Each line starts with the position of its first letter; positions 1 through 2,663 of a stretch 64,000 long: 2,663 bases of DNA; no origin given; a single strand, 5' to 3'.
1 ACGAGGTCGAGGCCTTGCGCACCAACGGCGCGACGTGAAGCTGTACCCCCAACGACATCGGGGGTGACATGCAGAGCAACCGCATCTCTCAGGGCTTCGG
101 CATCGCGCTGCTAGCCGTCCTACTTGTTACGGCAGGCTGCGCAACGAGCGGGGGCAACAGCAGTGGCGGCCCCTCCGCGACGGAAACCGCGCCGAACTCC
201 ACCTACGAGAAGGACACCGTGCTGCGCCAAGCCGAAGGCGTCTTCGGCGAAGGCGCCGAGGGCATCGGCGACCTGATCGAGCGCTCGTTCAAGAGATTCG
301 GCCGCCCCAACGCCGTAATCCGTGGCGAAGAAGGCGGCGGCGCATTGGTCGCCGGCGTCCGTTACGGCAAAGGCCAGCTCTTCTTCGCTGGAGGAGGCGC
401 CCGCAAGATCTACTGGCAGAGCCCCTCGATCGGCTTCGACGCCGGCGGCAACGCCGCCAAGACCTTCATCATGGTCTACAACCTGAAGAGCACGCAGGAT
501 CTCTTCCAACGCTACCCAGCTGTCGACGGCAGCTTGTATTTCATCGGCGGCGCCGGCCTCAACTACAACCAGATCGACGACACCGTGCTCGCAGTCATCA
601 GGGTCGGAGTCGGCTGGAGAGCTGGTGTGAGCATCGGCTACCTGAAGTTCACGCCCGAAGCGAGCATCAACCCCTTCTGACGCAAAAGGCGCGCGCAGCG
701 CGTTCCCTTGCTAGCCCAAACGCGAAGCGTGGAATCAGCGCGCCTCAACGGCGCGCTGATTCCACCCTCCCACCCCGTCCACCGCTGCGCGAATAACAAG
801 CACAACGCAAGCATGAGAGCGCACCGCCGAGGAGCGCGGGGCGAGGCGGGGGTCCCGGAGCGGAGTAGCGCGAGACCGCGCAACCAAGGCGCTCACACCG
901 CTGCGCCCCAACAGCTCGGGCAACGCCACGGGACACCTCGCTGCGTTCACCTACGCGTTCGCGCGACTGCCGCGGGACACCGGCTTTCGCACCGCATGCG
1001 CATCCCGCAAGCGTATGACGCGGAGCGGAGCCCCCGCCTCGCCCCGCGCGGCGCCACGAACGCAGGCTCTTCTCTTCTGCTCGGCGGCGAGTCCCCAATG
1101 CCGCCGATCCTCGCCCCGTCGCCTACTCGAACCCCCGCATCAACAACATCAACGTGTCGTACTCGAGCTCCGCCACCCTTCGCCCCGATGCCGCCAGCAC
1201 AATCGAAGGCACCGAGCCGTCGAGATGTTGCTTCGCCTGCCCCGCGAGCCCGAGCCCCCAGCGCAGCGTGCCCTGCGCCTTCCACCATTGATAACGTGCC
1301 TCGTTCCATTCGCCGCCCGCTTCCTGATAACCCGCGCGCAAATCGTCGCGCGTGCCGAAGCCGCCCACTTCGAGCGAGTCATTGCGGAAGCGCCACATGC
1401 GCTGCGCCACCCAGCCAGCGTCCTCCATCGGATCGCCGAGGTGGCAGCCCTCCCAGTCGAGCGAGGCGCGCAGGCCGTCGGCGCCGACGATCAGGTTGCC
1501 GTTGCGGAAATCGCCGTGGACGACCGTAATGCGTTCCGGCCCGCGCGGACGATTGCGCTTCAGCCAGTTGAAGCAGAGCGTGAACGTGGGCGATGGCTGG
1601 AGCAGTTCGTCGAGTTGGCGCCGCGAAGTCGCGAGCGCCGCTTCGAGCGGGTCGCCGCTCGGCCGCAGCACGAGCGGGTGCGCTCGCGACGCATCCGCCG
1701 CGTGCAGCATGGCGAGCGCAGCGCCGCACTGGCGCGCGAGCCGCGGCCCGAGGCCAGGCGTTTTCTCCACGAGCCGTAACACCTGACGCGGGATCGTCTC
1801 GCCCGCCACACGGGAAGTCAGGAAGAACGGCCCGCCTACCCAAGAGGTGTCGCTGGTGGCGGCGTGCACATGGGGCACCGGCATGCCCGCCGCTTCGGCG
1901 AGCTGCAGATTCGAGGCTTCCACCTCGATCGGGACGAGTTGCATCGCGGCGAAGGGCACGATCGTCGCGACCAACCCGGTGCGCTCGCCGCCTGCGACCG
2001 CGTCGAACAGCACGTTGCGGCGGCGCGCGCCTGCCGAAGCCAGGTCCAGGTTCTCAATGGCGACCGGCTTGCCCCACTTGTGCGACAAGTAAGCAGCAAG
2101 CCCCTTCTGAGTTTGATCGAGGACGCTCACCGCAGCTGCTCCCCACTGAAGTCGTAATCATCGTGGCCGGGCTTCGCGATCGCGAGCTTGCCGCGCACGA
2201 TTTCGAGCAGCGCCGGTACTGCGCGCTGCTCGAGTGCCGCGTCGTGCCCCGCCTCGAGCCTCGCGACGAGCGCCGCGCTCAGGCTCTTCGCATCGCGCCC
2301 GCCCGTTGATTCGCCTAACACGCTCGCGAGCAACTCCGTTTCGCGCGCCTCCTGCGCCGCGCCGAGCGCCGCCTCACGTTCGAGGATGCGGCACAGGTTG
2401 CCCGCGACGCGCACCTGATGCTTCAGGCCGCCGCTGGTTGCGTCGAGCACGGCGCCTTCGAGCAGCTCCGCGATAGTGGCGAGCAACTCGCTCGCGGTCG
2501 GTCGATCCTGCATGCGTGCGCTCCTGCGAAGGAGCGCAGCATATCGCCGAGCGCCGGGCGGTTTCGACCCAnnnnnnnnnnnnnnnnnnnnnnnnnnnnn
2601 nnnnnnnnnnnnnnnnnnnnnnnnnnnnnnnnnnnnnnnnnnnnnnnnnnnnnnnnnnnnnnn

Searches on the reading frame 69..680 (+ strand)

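Call 23: search_protein_families(library=pfam, proteins=[window:69-680:+], max_evalue=0.0001)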
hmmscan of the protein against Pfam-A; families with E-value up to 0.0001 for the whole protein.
window:69-680:+ (203 aa): 1 family
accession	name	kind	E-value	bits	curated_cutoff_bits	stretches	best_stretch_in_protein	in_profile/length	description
PF06577.17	EipA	-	1.9e-63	213.5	30.8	1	45-203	2-160/160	Envelope integrity protein A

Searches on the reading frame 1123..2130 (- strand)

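Call 23: search_protein_families(library=pfam, proteins=[window:1123-2130:-], max_evalue=0.0001)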
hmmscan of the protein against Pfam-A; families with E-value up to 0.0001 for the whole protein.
window:1123-2130:- (335 aa): 1 family
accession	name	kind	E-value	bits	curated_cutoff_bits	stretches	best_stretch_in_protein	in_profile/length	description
PF01636.29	APH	-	8.7e-27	94.8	23.2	1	32-281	6-237/239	Phosphotransferase enzyme family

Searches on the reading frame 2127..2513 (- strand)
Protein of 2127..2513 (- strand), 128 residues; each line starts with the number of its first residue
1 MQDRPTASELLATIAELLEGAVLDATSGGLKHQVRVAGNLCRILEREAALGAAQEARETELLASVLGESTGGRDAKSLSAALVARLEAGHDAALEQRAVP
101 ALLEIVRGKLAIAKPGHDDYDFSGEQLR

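Call 23: search_protein_families(library=pfam, proteins=[window:2127-2513:-], max_evalue=0.0001)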
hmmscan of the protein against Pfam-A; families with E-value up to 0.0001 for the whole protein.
window:2127-2513:- (128 aa): 1 family
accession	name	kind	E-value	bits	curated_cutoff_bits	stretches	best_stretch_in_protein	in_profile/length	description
PF19802.4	DUF6285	-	1.1e-16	61.7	28.1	1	25-116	2-90/91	Domain of unknown function (DUF6285)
